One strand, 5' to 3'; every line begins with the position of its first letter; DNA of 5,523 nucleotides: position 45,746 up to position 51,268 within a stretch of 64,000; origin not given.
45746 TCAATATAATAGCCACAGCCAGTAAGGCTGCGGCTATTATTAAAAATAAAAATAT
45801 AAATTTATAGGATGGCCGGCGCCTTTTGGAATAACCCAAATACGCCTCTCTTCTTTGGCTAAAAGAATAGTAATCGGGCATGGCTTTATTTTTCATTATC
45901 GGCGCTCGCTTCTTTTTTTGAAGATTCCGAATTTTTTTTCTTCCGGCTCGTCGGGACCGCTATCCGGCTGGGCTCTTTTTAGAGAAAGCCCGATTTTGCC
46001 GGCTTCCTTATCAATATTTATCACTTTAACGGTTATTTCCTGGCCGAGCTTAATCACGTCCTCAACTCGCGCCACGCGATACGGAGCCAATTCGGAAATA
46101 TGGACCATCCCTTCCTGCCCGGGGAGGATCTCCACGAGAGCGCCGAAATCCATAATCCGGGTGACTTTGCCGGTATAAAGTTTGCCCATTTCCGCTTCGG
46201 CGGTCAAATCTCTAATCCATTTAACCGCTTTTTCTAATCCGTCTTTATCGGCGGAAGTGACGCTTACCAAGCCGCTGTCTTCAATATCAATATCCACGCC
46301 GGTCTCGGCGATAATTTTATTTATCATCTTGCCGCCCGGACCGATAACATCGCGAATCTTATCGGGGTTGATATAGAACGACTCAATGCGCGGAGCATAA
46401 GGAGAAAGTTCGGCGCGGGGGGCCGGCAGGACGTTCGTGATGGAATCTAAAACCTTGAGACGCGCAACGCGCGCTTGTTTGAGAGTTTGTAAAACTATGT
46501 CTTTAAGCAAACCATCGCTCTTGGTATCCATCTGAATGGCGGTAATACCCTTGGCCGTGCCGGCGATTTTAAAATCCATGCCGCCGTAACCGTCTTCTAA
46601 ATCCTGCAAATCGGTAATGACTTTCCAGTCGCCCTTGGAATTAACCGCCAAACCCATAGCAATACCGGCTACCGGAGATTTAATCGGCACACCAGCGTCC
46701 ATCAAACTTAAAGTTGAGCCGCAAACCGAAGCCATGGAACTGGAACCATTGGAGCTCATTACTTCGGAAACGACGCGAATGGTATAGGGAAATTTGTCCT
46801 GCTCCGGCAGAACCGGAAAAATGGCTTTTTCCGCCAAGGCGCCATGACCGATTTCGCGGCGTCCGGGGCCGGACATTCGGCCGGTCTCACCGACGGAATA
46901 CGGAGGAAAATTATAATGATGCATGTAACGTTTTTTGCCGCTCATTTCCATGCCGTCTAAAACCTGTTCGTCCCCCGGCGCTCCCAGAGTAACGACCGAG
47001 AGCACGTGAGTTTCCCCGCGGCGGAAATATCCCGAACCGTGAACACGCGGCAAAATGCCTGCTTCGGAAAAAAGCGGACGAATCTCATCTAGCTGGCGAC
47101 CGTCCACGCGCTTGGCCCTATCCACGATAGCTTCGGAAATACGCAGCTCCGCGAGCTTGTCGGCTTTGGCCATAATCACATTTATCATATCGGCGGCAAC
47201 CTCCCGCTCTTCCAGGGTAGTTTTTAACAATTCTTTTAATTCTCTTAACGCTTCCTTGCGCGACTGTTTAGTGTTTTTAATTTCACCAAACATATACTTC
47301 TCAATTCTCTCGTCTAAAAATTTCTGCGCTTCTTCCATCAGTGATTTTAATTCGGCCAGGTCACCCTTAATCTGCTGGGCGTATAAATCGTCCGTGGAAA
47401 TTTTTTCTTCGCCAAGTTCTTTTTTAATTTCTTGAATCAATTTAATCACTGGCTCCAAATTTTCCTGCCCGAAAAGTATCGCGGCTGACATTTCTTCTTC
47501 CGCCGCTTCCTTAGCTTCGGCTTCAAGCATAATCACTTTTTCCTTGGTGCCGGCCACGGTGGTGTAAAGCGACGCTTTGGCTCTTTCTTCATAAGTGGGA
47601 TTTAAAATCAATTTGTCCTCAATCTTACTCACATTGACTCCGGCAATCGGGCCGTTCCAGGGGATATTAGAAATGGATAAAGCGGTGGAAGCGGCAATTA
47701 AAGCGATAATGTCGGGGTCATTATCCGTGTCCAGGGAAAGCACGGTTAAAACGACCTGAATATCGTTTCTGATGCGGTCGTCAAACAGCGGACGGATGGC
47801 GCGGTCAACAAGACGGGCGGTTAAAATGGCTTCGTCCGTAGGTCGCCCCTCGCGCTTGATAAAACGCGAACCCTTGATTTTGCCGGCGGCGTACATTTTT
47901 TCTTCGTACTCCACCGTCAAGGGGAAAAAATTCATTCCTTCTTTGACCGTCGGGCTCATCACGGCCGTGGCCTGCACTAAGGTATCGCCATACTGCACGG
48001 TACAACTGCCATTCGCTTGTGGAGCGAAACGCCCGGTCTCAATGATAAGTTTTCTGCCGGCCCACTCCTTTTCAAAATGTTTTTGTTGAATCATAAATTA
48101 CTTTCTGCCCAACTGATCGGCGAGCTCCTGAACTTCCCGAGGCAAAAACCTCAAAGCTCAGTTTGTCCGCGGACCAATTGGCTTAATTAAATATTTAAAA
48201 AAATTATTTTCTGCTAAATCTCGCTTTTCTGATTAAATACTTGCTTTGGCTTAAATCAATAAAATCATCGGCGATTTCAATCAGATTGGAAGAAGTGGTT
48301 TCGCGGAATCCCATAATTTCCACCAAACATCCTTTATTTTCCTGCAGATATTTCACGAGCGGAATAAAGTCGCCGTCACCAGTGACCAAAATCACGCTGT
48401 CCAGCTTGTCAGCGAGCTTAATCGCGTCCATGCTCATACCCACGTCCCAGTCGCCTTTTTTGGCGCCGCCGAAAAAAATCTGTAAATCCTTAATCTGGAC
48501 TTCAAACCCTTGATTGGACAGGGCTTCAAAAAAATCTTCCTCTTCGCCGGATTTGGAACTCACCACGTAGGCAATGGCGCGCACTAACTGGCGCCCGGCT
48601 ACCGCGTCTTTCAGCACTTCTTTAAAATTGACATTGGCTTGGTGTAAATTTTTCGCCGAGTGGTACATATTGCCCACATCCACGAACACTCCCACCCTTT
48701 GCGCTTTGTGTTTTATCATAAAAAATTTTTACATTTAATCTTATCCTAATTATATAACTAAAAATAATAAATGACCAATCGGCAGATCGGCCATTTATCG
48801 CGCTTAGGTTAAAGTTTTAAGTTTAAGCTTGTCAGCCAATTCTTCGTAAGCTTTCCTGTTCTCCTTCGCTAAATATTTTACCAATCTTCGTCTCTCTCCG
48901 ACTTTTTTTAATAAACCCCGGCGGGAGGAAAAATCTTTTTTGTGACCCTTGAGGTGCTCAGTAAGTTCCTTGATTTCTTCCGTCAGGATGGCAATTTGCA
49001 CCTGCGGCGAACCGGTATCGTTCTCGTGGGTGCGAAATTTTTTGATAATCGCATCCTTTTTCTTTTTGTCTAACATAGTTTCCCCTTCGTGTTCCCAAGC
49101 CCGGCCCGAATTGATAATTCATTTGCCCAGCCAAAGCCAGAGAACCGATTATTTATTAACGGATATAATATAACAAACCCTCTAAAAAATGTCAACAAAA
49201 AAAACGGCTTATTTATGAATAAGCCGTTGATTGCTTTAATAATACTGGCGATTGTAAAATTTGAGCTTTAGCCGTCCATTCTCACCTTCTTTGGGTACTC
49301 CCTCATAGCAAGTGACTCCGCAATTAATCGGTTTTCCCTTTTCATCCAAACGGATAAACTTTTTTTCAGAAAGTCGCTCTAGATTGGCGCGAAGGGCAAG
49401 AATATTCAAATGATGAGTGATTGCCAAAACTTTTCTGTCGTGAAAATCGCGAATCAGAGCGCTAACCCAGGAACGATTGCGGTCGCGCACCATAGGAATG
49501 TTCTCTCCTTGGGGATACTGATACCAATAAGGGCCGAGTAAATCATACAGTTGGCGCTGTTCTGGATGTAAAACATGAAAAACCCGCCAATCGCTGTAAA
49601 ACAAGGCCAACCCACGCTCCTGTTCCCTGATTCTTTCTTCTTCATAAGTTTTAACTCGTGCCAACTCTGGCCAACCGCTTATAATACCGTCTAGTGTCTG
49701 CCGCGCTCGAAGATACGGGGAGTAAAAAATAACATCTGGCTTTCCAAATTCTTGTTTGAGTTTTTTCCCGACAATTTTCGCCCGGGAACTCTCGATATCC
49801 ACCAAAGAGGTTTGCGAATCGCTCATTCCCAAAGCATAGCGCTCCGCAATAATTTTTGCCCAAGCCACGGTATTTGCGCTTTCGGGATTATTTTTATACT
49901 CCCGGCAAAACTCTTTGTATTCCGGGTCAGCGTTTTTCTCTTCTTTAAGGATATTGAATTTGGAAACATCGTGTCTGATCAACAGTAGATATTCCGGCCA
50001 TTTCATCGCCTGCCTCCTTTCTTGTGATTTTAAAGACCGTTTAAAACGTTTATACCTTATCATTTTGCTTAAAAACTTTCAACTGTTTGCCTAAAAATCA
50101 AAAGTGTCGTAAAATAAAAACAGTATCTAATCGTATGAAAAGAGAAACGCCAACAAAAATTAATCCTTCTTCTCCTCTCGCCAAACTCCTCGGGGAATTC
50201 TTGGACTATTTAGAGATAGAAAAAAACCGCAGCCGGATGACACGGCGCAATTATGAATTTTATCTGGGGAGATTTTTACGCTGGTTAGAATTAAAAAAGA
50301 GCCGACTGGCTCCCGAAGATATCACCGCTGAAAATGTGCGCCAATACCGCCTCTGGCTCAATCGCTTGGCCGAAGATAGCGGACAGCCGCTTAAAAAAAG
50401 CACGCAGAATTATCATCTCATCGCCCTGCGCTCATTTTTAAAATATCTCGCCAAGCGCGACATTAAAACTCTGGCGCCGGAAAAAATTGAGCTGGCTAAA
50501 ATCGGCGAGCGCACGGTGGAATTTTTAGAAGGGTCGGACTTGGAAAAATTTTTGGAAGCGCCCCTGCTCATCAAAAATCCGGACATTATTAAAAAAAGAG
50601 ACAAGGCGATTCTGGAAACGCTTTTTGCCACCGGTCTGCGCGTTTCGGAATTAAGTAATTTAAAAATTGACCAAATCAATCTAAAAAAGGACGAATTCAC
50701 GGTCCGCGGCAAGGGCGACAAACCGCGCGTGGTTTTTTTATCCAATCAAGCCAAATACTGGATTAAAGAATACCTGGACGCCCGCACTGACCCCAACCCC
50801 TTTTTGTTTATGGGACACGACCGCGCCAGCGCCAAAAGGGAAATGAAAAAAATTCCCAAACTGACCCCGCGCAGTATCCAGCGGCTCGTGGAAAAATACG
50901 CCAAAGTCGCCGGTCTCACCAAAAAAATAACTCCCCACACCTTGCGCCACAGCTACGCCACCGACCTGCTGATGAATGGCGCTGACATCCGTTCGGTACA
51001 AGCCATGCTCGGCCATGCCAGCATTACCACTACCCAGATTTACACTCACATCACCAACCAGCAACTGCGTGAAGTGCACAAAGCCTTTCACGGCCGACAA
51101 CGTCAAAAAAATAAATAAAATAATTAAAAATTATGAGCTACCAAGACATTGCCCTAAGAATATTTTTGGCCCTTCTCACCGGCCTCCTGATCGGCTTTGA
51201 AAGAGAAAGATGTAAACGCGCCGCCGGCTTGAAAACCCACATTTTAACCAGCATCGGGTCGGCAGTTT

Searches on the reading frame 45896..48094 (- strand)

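Call 8: search_protein_families(library=pfam, proteins=[window:45896-48094:-], max_evalue=0.001)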
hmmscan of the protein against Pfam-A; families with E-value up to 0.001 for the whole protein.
window:45896-48094:- (732 aa): 4 families
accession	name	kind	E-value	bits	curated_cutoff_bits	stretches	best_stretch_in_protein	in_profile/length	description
PF01138.27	RNase_PH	-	2.3e-58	196.7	25.5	2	13-145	2-130/130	3' exoribonuclease family, domain 1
PF00575.29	S1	-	6.4e-19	68.5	22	1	635-706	3-74/74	S1 RNA binding domain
PF03725.20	RNase_PH_C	-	8.7e-17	61.3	20.8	1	148-211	1-66/67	3' exoribonuclease family, domain 2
PF00013.35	KH_1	-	9.4e-12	45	21.5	1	571-628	2-65/66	KH domain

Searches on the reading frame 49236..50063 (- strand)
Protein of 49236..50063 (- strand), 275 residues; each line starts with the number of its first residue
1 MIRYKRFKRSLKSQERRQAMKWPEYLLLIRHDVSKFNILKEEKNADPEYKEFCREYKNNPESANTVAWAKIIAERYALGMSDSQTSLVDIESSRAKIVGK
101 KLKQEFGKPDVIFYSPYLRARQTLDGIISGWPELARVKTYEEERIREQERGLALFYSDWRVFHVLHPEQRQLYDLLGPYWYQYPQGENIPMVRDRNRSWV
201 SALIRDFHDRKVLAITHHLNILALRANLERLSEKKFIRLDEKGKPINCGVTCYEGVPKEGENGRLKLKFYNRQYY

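Call 53: search_protein_families(library=pfam, proteins=[window:49236-50063:-], max_evalue=0.001)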
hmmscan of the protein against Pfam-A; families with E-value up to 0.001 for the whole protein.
window:49236-50063:- (275 aa): 1 family
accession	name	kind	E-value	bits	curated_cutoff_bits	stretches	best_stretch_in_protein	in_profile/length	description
PF00300.27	His_Phos_1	-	1.2e-11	45.1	21.7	1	87-240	25-170/194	Histidine phosphatase superfamily (branch 1)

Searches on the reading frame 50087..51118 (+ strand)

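Call 53: search_protein_families(library=pfam, proteins=[window:50087-51118:+], max_evalue=0.001)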
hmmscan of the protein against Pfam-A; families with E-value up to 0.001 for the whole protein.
window:50087-51118:+ (343 aa): 5 families
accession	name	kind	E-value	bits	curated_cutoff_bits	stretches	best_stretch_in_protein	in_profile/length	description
PF00589.27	Phage_integrase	-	4.5e-42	144.2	27.1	1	158-325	8-171/172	Phage integrase family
PF02899.23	Phage_int_SAM_1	-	3.7e-12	46.8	22.3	1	37-124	3-82/83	Phage integrase, N-terminal SAM-like domain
PF13495.12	Phage_int_SAM_4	-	3.9e-10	40.4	27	1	34-127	1-84/85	Phage integrase, N-terminal SAM-like domain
PF13102.12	Phage_int_SAM_5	-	4.1e-06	27.5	22.3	1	44-131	13-92/98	Phage integrase SAM-like domain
PF11917.13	DUF3435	-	0.00055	19.4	25.8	1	237-341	151-255/418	Protein of unknown function (DUF3435)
